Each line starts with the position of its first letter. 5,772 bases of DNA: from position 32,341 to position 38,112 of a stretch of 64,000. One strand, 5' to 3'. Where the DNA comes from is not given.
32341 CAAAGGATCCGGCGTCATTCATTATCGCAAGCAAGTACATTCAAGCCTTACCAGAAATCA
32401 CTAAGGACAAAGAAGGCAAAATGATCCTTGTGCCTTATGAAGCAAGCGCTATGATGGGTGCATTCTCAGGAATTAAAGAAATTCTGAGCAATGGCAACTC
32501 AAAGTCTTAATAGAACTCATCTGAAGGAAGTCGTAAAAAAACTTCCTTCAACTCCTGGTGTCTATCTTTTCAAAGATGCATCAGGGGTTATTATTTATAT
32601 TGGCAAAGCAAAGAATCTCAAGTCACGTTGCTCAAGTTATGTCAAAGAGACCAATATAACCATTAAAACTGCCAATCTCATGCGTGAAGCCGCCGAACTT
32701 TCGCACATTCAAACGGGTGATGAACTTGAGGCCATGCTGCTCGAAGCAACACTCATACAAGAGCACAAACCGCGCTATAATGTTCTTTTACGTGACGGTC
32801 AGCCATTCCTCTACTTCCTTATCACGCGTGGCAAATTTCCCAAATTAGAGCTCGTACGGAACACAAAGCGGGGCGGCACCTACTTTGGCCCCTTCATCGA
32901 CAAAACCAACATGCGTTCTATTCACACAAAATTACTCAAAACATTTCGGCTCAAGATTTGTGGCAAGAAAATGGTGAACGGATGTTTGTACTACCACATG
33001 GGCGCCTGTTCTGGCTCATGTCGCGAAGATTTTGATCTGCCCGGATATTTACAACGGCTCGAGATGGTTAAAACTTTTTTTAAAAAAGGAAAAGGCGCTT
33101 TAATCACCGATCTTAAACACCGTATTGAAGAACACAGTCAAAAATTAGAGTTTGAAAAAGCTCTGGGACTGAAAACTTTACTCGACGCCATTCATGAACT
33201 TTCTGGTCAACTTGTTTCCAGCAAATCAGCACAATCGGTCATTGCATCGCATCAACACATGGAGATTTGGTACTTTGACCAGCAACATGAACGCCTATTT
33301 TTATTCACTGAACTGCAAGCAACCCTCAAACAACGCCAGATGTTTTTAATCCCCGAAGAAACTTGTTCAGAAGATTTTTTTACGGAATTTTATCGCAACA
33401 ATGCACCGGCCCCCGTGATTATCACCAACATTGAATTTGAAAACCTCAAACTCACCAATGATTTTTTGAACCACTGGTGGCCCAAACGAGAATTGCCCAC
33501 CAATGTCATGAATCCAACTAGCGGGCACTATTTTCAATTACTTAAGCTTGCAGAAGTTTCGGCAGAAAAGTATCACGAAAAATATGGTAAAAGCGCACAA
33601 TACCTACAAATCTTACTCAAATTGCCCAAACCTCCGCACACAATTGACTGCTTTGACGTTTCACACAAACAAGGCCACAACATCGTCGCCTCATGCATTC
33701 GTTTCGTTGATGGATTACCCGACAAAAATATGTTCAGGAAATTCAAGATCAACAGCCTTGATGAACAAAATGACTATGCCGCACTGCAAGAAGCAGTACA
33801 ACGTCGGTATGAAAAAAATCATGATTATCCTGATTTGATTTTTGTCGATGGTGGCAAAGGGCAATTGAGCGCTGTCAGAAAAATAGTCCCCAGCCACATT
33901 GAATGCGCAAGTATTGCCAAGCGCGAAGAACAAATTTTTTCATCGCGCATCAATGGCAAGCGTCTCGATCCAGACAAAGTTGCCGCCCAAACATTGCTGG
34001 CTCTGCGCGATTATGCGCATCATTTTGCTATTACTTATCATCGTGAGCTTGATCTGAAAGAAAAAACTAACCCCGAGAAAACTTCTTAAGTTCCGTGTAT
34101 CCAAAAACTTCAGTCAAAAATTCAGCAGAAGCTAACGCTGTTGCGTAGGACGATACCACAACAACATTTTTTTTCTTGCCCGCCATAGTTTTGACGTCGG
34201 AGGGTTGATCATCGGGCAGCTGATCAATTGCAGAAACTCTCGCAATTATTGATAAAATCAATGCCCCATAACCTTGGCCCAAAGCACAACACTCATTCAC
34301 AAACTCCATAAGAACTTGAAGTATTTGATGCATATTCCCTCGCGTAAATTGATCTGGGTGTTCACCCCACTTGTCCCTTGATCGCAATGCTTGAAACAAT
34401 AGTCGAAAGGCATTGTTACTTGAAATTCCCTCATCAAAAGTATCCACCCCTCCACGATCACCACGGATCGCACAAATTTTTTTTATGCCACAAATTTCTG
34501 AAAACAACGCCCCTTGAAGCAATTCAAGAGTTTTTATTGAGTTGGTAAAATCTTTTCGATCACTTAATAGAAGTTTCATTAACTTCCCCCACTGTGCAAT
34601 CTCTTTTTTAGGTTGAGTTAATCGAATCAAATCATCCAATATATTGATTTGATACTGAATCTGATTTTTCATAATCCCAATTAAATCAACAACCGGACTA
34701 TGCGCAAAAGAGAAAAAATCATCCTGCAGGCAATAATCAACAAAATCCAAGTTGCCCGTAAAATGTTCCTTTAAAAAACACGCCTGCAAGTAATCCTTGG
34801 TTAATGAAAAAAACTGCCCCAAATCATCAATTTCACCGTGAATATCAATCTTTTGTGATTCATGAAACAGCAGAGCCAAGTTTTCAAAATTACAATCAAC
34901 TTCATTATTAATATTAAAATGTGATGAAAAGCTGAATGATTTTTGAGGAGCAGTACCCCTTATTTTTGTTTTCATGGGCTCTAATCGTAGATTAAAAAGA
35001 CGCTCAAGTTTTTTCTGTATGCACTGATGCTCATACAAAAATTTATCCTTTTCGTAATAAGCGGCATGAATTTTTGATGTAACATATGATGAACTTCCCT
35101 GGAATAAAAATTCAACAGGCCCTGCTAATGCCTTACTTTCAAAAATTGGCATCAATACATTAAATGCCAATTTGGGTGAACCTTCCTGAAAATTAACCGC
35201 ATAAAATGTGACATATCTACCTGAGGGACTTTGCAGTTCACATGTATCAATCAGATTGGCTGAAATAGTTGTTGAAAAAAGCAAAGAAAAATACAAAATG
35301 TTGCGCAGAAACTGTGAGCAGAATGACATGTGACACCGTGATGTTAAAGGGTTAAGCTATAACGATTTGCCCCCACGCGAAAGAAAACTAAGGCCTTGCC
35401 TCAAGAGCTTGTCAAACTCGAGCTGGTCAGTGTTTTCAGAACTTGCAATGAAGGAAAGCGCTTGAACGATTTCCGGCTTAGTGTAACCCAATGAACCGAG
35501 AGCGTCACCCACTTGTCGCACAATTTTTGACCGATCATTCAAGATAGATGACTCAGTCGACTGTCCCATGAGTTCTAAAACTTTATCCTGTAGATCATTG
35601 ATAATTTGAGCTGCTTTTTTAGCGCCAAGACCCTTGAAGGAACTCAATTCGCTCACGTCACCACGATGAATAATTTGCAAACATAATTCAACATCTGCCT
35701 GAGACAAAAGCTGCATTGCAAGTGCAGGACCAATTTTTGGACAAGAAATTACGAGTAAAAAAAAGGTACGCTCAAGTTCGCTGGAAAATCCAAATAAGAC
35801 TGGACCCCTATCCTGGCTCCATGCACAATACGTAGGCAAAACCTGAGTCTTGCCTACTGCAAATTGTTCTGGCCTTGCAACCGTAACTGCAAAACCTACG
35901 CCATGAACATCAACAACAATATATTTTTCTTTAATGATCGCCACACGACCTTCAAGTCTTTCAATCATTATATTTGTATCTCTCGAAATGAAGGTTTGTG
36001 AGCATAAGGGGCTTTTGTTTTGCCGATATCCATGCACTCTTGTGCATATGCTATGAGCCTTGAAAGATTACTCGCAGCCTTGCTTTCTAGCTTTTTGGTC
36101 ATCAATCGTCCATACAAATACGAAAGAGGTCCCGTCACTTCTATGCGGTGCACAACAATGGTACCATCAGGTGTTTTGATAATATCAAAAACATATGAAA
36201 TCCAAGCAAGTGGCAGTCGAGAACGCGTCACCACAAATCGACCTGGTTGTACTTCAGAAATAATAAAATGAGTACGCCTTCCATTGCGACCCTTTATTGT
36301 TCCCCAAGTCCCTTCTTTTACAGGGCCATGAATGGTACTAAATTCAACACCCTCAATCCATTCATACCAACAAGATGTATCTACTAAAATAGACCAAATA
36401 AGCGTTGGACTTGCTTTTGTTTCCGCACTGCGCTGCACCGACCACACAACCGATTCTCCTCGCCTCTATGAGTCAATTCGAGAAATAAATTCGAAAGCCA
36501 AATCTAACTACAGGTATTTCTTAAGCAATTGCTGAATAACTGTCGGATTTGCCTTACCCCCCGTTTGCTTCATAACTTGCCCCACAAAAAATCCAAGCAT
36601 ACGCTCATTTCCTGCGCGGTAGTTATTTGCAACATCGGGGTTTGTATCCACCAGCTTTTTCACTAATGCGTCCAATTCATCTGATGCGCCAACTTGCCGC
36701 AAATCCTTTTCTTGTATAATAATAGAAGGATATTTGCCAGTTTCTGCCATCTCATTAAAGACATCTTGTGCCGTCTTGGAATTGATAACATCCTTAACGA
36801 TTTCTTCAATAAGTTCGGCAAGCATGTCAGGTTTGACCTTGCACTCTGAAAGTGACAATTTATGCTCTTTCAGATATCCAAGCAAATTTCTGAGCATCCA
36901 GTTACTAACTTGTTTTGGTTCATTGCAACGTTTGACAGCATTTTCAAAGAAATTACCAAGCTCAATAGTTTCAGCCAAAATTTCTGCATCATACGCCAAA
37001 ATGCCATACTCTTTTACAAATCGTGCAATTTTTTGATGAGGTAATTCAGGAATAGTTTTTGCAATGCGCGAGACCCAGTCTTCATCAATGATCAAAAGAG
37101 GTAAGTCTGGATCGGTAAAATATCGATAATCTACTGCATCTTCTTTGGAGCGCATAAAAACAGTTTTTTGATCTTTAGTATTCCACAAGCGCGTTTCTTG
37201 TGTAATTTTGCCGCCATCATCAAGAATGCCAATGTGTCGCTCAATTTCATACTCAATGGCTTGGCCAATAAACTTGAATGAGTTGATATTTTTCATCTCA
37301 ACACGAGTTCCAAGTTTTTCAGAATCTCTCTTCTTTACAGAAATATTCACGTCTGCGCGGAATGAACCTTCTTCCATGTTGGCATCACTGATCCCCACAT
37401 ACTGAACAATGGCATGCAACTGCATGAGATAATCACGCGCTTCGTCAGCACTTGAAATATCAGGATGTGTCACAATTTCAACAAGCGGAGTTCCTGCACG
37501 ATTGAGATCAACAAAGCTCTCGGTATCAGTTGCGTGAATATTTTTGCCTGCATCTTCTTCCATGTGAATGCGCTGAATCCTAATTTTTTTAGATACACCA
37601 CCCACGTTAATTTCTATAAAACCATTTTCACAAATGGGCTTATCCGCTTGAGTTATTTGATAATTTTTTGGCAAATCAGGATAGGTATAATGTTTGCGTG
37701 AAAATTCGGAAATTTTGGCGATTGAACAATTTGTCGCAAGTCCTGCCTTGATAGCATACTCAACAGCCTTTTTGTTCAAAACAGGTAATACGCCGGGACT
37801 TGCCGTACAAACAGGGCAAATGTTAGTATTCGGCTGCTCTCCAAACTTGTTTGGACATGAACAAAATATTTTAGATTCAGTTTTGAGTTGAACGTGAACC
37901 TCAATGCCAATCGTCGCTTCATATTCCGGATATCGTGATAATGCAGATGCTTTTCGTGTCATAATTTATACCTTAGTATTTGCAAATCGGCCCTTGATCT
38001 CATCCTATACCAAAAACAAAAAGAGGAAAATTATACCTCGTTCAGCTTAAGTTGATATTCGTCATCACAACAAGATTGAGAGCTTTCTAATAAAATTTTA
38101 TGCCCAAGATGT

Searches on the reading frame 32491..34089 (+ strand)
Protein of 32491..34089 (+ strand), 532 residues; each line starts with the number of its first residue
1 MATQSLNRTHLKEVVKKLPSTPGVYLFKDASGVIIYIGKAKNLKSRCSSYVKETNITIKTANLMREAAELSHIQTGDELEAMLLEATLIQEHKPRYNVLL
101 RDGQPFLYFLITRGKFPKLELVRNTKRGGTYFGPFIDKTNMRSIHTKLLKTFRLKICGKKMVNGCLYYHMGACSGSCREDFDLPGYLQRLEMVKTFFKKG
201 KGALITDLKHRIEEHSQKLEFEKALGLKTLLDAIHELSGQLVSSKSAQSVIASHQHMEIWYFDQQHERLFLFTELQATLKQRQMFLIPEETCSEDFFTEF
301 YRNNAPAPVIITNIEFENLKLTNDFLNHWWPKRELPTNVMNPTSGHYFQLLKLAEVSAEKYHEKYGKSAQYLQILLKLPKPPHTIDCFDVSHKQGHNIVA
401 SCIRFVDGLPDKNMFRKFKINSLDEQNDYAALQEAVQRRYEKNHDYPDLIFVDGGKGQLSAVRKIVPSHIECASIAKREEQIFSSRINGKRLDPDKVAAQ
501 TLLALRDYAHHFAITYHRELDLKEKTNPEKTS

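Call 19: search_protein_families(library=ncbifam, proteins=[window:32491-34089:+])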
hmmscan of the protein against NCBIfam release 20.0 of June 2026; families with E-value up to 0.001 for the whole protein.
window:32491-34089:+ (532 aa): 14 families
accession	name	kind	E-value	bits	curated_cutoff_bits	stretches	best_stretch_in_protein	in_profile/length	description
TIGR00194.1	uvrC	equivalog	7.5e-112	374.9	285.45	1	11-526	1-539/574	excinuclease ABC subunit UvrC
NF011261.0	PRK14667.1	equivalog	9e-93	311.7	818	1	10-526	5-512/567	excinuclease ABC subunit C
NF011263.0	PRK14669.1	equivalog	4.8e-77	260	1108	1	10-520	2-544/624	excinuclease ABC subunit C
NF011260.0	PRK14666.1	equivalog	1.1e-76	259.1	649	2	14-234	5-232/698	excinuclease ABC subunit C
NF011264.0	PRK14670.1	equivalog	1.2e-74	251.7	1021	1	9-523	6-534/602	excinuclease ABC subunit C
NF011262.0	PRK14668.1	equivalog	2.5e-68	230.9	544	1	7-521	2-520/577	excinuclease ABC subunit C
NF011266.0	PRK14672.1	equivalog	3e-63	214.3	1504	2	17-236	17-238/691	excinuclease ABC subunit C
NF001824.0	PRK00558.1-5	equivalog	3.4e-61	207.5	451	3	13-236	9-242/652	excinuclease ABC subunit UvrC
NF005906.0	PRK07883.1-4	equivalog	5.2e-46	157.1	495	1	11-238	201-437/563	DEDD exonuclease domain-containing protein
NF005907.0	PRK07883.1-5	equivalog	7.2e-38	130.3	454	1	11-234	220-451/584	DEDD exonuclease domain-containing protein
NF005905.0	PRK07883.1-3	equivalog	6.7e-31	107.5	508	1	11-228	216-437/581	DEDD exonuclease domain-containing protein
NF005904.0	PRK07883.1-2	equivalog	2.2e-24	85.7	969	1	12-252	223-473/584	DEDD exonuclease domain-containing protein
NF005903.0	PRK07883.1-1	equivalog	3.3e-19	68.8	1038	1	12-225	239-455/642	DEDD exonuclease domain-containing protein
NF007833.0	PRK10545.1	equivalog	8.4e-19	67.8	367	1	9-178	22-194/289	excinuclease Cho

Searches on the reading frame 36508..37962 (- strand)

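Call 19: search_protein_families(library=ncbifam, proteins=[window:36508-37962:-])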
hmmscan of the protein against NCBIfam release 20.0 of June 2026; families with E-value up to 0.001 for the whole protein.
window:36508-37962:- (484 aa): 9 families
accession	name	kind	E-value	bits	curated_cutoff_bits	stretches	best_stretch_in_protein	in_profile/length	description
NF004012.0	PRK05477.1-2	equivalog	1.3e-201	670.5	338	1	13-484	3-478/481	Asp-tRNA(Asn)/Glu-tRNA(Gln) amidotransferase subunit GatB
NF004014.0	PRK05477.1-4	equivalog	1.4e-198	660.4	414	1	13-484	2-474/475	Asp-tRNA(Asn)/Glu-tRNA(Gln) amidotransferase subunit GatB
TIGR00133.1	gatB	equivalog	2e-180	600.4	314.8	1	13-484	3-480/481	Asp-tRNA(Asn)/Glu-tRNA(Gln) amidotransferase subunit GatB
NF004015.0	PRK05477.1-5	equivalog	3e-177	590.1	628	1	12-484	13-486/488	Asp-tRNA(Asn)/Glu-tRNA(Gln) amidotransferase subunit GatB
NF004011.1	PRK05477.1-1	equivalog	1.1e-175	585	680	1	13-482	2-471/475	Asp-tRNA(Asn)/Glu-tRNA(Gln) amidotransferase subunit GatB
NF004013.0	PRK05477.1-3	equivalog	5.4e-143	477.1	653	1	13-481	16-496/501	Asp-tRNA(Asn)/Glu-tRNA(Gln) amidotransferase subunit GatB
NF003107.0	PRK04028.1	equivalog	2.3e-52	178.3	456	3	253-483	403-623/630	Glu-tRNA(Gln) amidotransferase subunit GatE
TIGR00134.1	gatE_arch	equivalog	9.1e-43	146.4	319.55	3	63-248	93-263/622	Glu-tRNA(Gln) amidotransferase subunit GatE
NF011291.0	PRK14703.1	equivalog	9.6e-39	133.2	681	1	308-484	596-767/769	glutamine--tRNA ligase/YqeY domain fusion protein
